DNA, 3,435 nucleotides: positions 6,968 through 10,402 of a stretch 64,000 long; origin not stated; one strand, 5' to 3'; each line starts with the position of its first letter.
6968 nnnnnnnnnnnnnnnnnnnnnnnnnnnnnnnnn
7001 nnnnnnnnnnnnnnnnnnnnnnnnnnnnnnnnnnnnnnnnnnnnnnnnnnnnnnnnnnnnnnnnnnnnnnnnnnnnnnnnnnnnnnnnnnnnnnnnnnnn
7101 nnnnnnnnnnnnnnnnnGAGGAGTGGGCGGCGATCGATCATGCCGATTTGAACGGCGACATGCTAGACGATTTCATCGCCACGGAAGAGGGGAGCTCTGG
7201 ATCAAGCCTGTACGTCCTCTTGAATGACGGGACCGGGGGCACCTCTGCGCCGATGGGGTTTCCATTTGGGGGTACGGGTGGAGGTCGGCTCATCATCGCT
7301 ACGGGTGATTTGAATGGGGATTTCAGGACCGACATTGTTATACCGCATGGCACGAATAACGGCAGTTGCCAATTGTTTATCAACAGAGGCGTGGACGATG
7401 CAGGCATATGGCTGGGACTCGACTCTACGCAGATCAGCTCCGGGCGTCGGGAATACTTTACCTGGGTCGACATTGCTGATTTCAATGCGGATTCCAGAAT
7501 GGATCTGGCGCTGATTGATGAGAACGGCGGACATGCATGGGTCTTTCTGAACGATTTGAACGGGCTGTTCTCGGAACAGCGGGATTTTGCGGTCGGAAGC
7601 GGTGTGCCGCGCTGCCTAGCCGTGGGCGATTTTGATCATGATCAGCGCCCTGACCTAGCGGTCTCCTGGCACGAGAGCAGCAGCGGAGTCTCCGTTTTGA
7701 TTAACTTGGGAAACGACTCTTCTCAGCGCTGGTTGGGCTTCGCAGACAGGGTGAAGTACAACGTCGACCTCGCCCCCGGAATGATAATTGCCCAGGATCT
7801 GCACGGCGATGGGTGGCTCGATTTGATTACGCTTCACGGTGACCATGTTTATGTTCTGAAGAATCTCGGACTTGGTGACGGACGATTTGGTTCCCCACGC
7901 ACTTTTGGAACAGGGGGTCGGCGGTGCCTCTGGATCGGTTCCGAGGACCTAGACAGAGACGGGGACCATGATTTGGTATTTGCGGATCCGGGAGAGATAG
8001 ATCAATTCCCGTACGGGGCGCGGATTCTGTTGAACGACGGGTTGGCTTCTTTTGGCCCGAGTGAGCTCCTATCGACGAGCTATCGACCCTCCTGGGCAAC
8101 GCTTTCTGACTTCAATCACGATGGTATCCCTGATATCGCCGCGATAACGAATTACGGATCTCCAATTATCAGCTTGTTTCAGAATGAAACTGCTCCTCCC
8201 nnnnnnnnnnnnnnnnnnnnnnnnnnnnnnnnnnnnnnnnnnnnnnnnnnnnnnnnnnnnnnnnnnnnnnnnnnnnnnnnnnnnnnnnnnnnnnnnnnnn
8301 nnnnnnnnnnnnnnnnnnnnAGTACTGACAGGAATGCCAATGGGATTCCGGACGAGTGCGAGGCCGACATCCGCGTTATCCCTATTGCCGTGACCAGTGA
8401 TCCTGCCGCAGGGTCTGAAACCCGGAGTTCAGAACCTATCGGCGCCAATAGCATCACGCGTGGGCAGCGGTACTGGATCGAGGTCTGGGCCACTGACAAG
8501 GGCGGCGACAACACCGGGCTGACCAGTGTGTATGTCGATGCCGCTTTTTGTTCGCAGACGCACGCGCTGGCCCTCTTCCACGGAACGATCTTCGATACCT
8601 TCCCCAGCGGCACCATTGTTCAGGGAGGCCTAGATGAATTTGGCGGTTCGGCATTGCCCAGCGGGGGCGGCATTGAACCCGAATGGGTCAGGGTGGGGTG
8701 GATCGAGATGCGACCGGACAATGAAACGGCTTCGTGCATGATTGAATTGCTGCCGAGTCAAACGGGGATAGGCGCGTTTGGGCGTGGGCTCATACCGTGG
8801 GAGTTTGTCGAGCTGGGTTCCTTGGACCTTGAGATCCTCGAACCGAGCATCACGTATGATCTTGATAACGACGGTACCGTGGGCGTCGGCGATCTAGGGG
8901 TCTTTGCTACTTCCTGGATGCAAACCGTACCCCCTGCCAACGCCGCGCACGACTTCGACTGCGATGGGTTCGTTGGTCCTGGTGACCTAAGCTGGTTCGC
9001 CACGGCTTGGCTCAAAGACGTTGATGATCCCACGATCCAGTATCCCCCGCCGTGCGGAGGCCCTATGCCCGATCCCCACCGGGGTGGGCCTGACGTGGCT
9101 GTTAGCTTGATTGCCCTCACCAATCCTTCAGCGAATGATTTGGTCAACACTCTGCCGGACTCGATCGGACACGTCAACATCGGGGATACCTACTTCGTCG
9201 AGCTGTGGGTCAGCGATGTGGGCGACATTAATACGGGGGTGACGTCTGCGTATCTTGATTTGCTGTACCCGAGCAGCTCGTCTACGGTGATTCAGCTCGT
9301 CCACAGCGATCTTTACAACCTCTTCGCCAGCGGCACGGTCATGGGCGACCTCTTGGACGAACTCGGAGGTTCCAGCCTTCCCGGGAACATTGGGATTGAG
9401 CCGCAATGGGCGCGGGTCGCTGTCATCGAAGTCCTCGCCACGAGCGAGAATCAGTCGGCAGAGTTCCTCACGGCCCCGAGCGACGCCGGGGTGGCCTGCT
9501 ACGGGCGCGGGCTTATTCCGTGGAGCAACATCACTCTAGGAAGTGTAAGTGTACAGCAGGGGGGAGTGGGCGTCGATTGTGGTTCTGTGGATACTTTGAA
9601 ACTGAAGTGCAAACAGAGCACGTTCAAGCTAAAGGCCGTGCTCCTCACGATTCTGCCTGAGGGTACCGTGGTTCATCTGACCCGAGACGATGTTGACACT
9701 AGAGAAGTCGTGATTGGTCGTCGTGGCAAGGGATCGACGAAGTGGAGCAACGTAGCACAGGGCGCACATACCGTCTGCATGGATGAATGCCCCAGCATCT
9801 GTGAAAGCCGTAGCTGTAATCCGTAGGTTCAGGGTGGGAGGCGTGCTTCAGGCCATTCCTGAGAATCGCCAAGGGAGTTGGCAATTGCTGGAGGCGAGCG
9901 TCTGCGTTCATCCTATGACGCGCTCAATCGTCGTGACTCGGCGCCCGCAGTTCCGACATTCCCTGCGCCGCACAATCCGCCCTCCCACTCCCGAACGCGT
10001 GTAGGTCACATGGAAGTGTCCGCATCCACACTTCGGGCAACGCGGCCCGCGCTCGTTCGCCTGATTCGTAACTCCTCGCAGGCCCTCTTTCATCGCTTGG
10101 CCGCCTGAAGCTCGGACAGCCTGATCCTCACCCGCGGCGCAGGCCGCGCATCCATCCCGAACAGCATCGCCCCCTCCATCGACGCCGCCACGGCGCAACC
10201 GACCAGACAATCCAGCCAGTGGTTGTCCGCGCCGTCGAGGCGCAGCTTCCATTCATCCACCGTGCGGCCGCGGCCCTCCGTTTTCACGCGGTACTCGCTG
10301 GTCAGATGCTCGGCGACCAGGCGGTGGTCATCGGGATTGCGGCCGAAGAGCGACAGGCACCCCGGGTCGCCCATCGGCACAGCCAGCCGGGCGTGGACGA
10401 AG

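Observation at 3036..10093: Giant secreted FG-GAP/Ca-repeat/LamG/dockerin protein gene embedded in the phage packaging-head module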

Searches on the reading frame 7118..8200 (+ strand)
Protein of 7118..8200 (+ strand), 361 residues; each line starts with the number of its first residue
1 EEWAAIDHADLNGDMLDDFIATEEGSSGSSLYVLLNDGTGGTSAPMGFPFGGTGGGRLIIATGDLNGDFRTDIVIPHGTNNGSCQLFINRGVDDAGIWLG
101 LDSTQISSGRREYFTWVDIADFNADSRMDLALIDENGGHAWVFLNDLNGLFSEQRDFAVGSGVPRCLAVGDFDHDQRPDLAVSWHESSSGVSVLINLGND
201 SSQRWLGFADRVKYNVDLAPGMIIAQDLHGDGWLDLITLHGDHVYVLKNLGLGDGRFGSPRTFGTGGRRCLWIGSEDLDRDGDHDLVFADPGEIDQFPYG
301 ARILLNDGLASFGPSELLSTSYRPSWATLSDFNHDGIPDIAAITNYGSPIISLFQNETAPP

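Call 90: search_protein_families(library=pfam, proteins=[window:7118-8200:+], max_evalue=0.01)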
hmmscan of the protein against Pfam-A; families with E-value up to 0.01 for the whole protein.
window:7118-8200:+ (361 aa): 2 families
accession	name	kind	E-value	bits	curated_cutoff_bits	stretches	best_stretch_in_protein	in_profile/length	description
PF13517.12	FG-GAP_3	-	1.8e-32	112.1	26.9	5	121-182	1-61/61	FG-GAP-like repeat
PF01839.29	FG-GAP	-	9.5e-17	60.9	22.1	1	60-82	5-32/37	FG-GAP repeat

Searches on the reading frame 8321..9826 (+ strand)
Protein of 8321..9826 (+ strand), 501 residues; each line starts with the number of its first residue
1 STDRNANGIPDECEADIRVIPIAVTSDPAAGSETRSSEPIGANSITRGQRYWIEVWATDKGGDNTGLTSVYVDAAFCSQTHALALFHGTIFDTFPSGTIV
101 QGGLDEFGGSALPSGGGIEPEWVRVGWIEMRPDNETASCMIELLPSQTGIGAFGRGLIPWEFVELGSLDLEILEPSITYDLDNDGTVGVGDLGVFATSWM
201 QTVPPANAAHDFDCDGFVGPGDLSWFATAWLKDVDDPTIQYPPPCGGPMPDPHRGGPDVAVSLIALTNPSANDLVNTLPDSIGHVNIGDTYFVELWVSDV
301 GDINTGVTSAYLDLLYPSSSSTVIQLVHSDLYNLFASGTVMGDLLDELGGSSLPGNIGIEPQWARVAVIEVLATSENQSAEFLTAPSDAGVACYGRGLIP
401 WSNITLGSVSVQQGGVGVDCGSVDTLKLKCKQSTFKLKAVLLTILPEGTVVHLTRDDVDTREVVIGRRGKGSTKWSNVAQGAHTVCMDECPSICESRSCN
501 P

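Call 40: search_protein_families(library=pfam, proteins=[window:8321-9826:+], max_evalue=1)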
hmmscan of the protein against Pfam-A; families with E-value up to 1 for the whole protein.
window:8321-9826:+ (501 aa): 0 families

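Call 41: find_homologous_proteins(query=window:8348-9823:+, max_evalue=0.001)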
Query window:8348-9823:+ (492 aa): 41 proteins with E <= 0.001 among 8000 candidates.
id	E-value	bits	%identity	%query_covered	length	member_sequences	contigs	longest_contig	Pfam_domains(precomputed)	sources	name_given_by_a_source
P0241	1.6e-163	563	62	82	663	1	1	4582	-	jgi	jgi:hypothetical protein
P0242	3.4e-160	552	54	67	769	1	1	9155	PF13517.13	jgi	-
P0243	1.0e-135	471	45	82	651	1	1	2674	-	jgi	jgi:hypothetical protein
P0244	3.7e-134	466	51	87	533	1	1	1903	-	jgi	jgi:hypothetical protein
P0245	1.1e-132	461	52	82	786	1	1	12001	-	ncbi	-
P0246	2.7e-130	454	50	81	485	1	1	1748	PF00404.25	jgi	jgi:hypothetical protein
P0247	7.9e-130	452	50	82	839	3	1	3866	-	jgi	jgi:hypothetical protein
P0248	1.0e-129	452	50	75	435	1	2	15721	PF00404.25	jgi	-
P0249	3.9e-129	450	51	82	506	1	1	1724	-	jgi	jgi:hypothetical protein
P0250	7.9e-129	449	49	83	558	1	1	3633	-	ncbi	ncbi:MAG: hypothetical protein V3T70_06735, partial [Phycisphaerae bacterium]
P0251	7.0e-128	446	49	84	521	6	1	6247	-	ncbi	ncbi:MAG: hypothetical protein ACYTDW_14325 [Planctomycetota bacterium]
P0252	1.2e-127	445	49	87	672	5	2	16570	PF13385.14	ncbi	ncbi:MAG: LamG domain-containing protein, partial [Planctomycetota bacterium]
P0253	1.1e-125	438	52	82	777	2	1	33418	PF00404.25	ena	-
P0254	1.9e-119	418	49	81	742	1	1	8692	PF00404.25,PF13385.14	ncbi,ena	-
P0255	4.3e-119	417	50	83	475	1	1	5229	-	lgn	-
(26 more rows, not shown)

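Call 51: predict_structure(alignment_id=A3)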
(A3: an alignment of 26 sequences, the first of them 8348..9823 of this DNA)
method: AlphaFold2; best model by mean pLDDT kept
length: 492 residues; sequences in the alignment: 26
mean_pLDDT: 81.6   pTM: 0.68
mean pLDDT of the five models: 81.6, 81.1, 80.7, 80.2, 77.4
residues with pLDDT >= 90: 296; 70-90: 80; 50-70: 28; < 50: 88
segments of 3 or more residues with pLDDT < 50: 1-3, 408-492
pLDDT, mean of each block of 10 residues (from residue 1): 73 92 89 88 94 86 93 91 94 95 74 91 80 97 93 96 87 95 97 95 94 95 87 72 69 98 95 95 97 87 97 96 95 96 77 89 88 97 94 95 72 40 41 44 38 37 40 44 40 34
secondary structure, 60 per line:
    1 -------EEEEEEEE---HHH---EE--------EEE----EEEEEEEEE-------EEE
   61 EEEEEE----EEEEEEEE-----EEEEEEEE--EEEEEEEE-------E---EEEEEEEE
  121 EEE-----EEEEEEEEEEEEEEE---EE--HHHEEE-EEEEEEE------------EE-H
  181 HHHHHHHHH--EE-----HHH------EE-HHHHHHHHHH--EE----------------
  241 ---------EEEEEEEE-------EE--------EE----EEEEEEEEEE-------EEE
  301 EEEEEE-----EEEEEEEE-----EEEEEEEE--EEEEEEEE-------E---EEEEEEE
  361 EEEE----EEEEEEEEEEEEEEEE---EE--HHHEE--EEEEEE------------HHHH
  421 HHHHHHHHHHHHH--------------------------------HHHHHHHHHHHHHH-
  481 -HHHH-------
elements in order: E8-15 E35-37 E42-50 E58-66 E71-78 E84-91 E94-101 E113-123 E129-143 E154-156 E158-164 H180-189 H211-220 E250-257 E281-290 E298-306 E312-319 E325-332 E335-342 E354-364 E369-384 E399-404 H417-433 H466-479 H482-485

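Call 53: fold_search(model_id=the predicted structure, library=pdb)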
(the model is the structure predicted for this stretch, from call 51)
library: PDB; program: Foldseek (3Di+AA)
matches with E <= 10: 1837; with E <= 0.001: 154
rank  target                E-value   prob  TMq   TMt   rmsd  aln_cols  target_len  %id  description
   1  8t2v_A                2.8e-08  1.00  0.25  0.16  14.5       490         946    7  Cryo-EM Structures of Full-length Integrin alphaIIbbeta3 in Native Lipids (released 2023-07-26)
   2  6avu_A                7.1e-08  1.00  0.25  0.16  11.5       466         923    7  Human alpha-V beta-3 Integrin (open conformation) in complex with the therapeutic antibody LM609 (released 2017-11-01)
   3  6avq_A                1.2e-07  1.00  0.26  0.16  11.1       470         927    9  The Therapeutic Antibody LM609 Selectively Inhibits Ligand Binding to Human alpha-V beta-3 Integrin via Steric Hindran (released 2017-11-01)
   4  4mmx_A                1.2e-07  1.00  0.23  0.15  13.8       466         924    8  Integrin AlphaVBeta3 ectodomain bound to the tenth domain of Fibronectin (released 2014-03-26)
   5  5dza                  1.9e-07  1.00  0.22  0.31  14.4       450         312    8  Streptococcus agalactiae AgI/II polypeptide BspA C terminal domain (WT) (released 2016-06-22)
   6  8beg_B                2.7e-07  1.00  0.23  0.18  14.2       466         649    8  Structure of Ig-like domains from PrgB (released 2022-11-30)
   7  4mmz_A                2.7e-07  1.00  0.23  0.15  12.4       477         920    8  Integrin AlphaVBeta3 ectodomain bound to an antagonistic tenth domain of Fibronectin (released 2014-03-26)
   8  3ije_A                3.0e-07  1.00  0.28  0.17  12.0       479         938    7  Crystal structure of the complete integrin alhaVbeta3 ectodomain plus an Alpha/beta transmembrane fragment (released 2009-09-29)
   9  8xfg_A                3.0e-07  1.00  0.18  0.13  15.8       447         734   12  Cryo-EM structure of integrin ITGAV, ITGB3 and CYCLO (RGDFK) complex, conformation 1 (released 2024-12-18)
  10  3fcs_A                3.6e-07  1.00  0.24  0.15  11.0       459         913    7  Structure of complete ectodomain of integrin aIIBb3 (released 2009-01-20)
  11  5lxv_A                5.0e-07  1.00  0.20  0.50   6.0       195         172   10  Crystal structure of Ruminococcus flavefaciens scaffoldin C cohesin in complex with a dockerin from an uncharacterized (released 2016-10-19)
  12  5lxv_C                7.4e-07  1.00  0.21  0.53   5.9       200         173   10  Crystal structure of Ruminococcus flavefaciens scaffoldin C cohesin in complex with a dockerin from an uncharacterized (released 2016-10-19)
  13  4z23                  7.4e-07  1.00  0.22  0.31  14.4       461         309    8  BspA_C_WT (released 2016-06-29)
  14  1g1k_A                1.1e-06  1.00  0.23  0.68   4.1       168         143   15  COHESIN MODULE FROM THE CELLULOSOME OF CLOSTRIDIUM CELLULOLYTICUM (released 2000-11-22)
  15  1jv2_A                1.1e-06  1.00  0.23  0.14  12.5       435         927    8  CRYSTAL STRUCTURE OF THE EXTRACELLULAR SEGMENT OF INTEGRIN ALPHAVBETA3 (released 2001-10-17)
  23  6kgd_A                2.4e-06  1.00  0.24  0.72   3.2       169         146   15  Crystal structure of CaDoc0917(R49D)-CaCohA2 complex at pH 8.0 (released 2020-07-08)
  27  3ul4_A                2.6e-06  1.00  0.21  0.63   5.3       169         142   15  Crystal structure of Coh-OlpA(Cthe_3080)-Doc918(Cthe_0918) complex: A novel type I Cohesin-Dockerin complex from Clost (released 2012-11-28)
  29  5nrm_A                3.0e-06  1.00  0.22  0.66   4.2       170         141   10  Crystal structure of the sixth cohesin from Acetivibrio cellulolyticus' scaffoldin B in complex with Cel5 dockerin S51 (released 2018-01-31)
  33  2jh2_A                3.7e-06  1.00  0.22  0.71   3.8       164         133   19  X-ray crystal structure of a cohesin-like module from Clostridium perfringens (released 2007-11-06)
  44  2jh2_C                7.2e-06  1.00  0.21  0.69   4.0       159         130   19  X-ray crystal structure of a cohesin-like module from Clostridium perfringens (released 2007-11-06)
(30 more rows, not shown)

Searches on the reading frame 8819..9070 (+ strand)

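Call 40: search_protein_families(library=pfam, proteins=[window:8819-9070:+], max_evalue=1)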
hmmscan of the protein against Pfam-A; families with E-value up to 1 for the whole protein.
window:8819-9070:+ (84 aa): 4 families
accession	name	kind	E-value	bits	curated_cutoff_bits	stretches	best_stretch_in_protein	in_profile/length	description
PF13499.12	EF-hand_7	-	0.006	17.3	30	0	12-30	10-28/67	EF-hand domain pair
PF13405.12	EF-hand_6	-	0.012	15.7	25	0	13-29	9-25/30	EF-hand domain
PF00036.39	EF-hand_1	-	0.022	14.7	25.4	1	13-27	9-23/29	EF hand domain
PF00404.24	Dockerin_1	-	0.052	14.2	22.9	1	13-58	2-50/57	Dockerin type I domain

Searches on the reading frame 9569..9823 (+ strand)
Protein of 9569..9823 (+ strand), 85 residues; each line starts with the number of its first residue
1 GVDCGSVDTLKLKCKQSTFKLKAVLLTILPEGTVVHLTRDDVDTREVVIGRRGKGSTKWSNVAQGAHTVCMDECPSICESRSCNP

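Call 77: search_protein_representatives(alignment_id=A6)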
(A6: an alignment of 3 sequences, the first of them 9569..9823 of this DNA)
Query: 3 sequences, 83 profile positions. Proteins with E-value up to 0.001 (for the whole library): 224; up to 1e-10: 35; up to 1e-30: 0. The best 150 are listed.
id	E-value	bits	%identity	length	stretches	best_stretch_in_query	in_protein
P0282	1.7e-27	111.4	-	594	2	1-83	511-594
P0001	1.8e-27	111.3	-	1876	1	1-82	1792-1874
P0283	4.6e-23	97.1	-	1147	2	3-82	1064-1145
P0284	4.3e-22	94.1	-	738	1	1-83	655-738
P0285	1.5e-20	89.1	-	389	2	2-82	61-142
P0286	2.1e-20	88.6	-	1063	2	4-82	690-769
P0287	5.4e-18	80.9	-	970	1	2-83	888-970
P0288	2.1e-16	75.8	-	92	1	1-82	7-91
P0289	8.0e-16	73.9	-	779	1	2-83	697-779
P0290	7.4e-15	70.8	-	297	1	1-83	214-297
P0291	1.0e-14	70.4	-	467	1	3-82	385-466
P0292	2.9e-14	68.9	-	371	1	1-83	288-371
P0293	3.7e-14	68.6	-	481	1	3-83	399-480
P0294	1.1e-13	67.1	-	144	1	1-82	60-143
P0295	1.4e-13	66.7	-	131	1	1-83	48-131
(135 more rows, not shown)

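Call 80: search_protein_families(library=pfam, alignment_id=A7, max_evalue=0.001)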
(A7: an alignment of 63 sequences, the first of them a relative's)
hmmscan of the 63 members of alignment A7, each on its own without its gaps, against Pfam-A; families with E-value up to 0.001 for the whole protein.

A. member 1, P0282 (594 aa): 3 families
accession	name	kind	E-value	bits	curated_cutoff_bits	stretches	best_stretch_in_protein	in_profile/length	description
PF13229.12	Beta_helix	-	7.8e-10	39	25.9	1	103-212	45-138/158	Right handed beta helix region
PF05048.19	NosD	-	5.8e-07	29.6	23.6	0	241-306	44-104/212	Periplasmic copper-binding protein (NosD)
PF18998.6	Flg_new_2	-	1.1e-05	25.8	23.6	1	432-506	2-71/73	Divergent InlB B-repeat domain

B. families by the number of members that match (of 63 scanned): 100 families (the first 25 are shown)
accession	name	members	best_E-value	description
PF13688.12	Reprolysin_5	6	8.4e-23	Metallo-peptidase family M12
PF13582.12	Reprolysin_3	6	1.1e-18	Metallo-peptidase family M12B Reprolysin-like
PF13583.11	Reprolysin_4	6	7.2e-16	Metallo-peptidase family M12B Reprolysin-like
PF13574.12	Reprolysin_2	6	2.6e-13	Metallo-peptidase family M12B Reprolysin-like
PF01421.25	Reprolysin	5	3.9e-13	Reprolysin (M12B) family zinc metalloprotease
PF00082.27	Peptidase_S8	4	4e-56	Subtilase family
PF07995.17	GSDH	4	2.2e-46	Glucose / Sorbosone dehydrogenase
PF00246.29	Peptidase_M14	2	5.4e-93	Zinc carboxypeptidase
PF25174.1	Beta-prop_THOC3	2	1.1e-89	THOC3 beta-propeller domain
PF00400.38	WD40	2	1.2e-76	WD domain, G-beta repeat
PF25173.1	Beta-prop_WDR3_1st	2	1.3e-74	WDR3 first beta-propeller domain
PF24814.1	WD40_Prp19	2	2.7e-74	Prp19 WD40 domain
PF24817.1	WD40_WDHD1_1st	2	4.7e-60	WDHD1 first WD40 domain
PF25175.1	Beta-prop_WDR5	2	1.5e-58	WDR5 beta-propeller domain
PF24807.1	WD40_CDC20-Fz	2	1.1e-55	CDC20/Fizzy WD40 domain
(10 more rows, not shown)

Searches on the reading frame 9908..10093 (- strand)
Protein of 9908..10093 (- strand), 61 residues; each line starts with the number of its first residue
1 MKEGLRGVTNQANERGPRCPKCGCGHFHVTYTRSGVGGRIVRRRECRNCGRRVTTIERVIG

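Call 40: search_protein_families(library=pfam, proteins=[window:9908-10093:-], max_evalue=1)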
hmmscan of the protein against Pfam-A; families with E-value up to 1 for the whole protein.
window:9908-10093:- (61 aa): 9 families
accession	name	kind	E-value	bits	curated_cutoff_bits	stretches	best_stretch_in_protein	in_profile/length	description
PF22811.2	Zn_ribbon_NrdR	-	4e-10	39.9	27.2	1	18-57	2-42/42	Transcriptional repressor NrdR-like, N-terminal domain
PF12760.12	Zn_ribbon_IS1595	-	0.0015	18.9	25.4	1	16-51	18-45/46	Transposase zinc-ribbon domain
PF23903.1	Phage_zn_bind_2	-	0.0038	17.6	27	1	9-24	24-39/44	Phage zinc binding domain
PF23455.1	DUF7129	-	0.0091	16.2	30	1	45-56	13-24/45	Domain of unknown function (DUF7129)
PF11781.13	Zn_ribbon_RRN7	-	0.017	15.2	27.1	1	14-31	2-15/32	Zinc-finger of RNA-polymerase I-specific TFIIB, Rrn7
PF24444.1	DUF7563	-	0.052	13.5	27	1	44-55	2-13/39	Family of unknown function (DUF7563)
PF09723.15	Zn_ribbon_8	-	0.093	13.2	34.4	0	15-26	25-36/41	Zinc ribbon domain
PF19108.5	DUF5795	-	0.12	12.9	27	1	16-50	36-68/74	Family of unknown function (DUF5795)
PF24461.1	DUF7576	-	0.28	11.5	27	0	44-56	18-30/60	Family of unknown function (DUF7576)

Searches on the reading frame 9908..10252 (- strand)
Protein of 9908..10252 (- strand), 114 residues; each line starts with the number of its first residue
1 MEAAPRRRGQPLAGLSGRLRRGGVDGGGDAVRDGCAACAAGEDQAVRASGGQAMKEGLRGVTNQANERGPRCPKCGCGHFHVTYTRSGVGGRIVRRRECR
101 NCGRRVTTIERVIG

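Call 7: search_protein_families(library=pfam, proteins=[window:9908-10252:-], max_evalue=0.01)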
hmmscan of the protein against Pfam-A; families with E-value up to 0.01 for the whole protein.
window:9908-10252:- (114 aa): 2 families
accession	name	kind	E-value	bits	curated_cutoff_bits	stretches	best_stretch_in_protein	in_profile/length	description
PF22811.2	Zn_ribbon_NrdR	-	2.5e-09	37.4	27.2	1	71-110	2-42/42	Transcriptional repressor NrdR-like, N-terminal domain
PF12760.12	Zn_ribbon_IS1595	-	0.0097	16.3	25.4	1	69-104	18-45/46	Transposase zinc-ribbon domain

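Call 8: search_protein_families(library=phrogs, proteins=[window:9908-10252:-], max_evalue=0.01)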
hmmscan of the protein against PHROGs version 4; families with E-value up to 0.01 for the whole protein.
window:9908-10252:- (114 aa): 2 families
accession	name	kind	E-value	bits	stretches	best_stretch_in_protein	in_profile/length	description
phrog_36879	-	unknown function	0.003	19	1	72-112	3-44/119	-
phrog_10675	-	unknown function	0.0049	18.1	1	69-110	5-45/98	-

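Call 28: search_protein_families(library=ncbifam, proteins=[window:9908-10252:-], max_evalue=0.01)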
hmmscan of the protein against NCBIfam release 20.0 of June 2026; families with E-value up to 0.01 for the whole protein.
window:9908-10252:- (114 aa): 1 family
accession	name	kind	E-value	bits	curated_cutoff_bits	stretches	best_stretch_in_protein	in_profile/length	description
TIGR00244.1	TIGR00244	equivalog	0.00024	21.2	124.65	1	71-112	2-44/147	transcriptional regulator NrdR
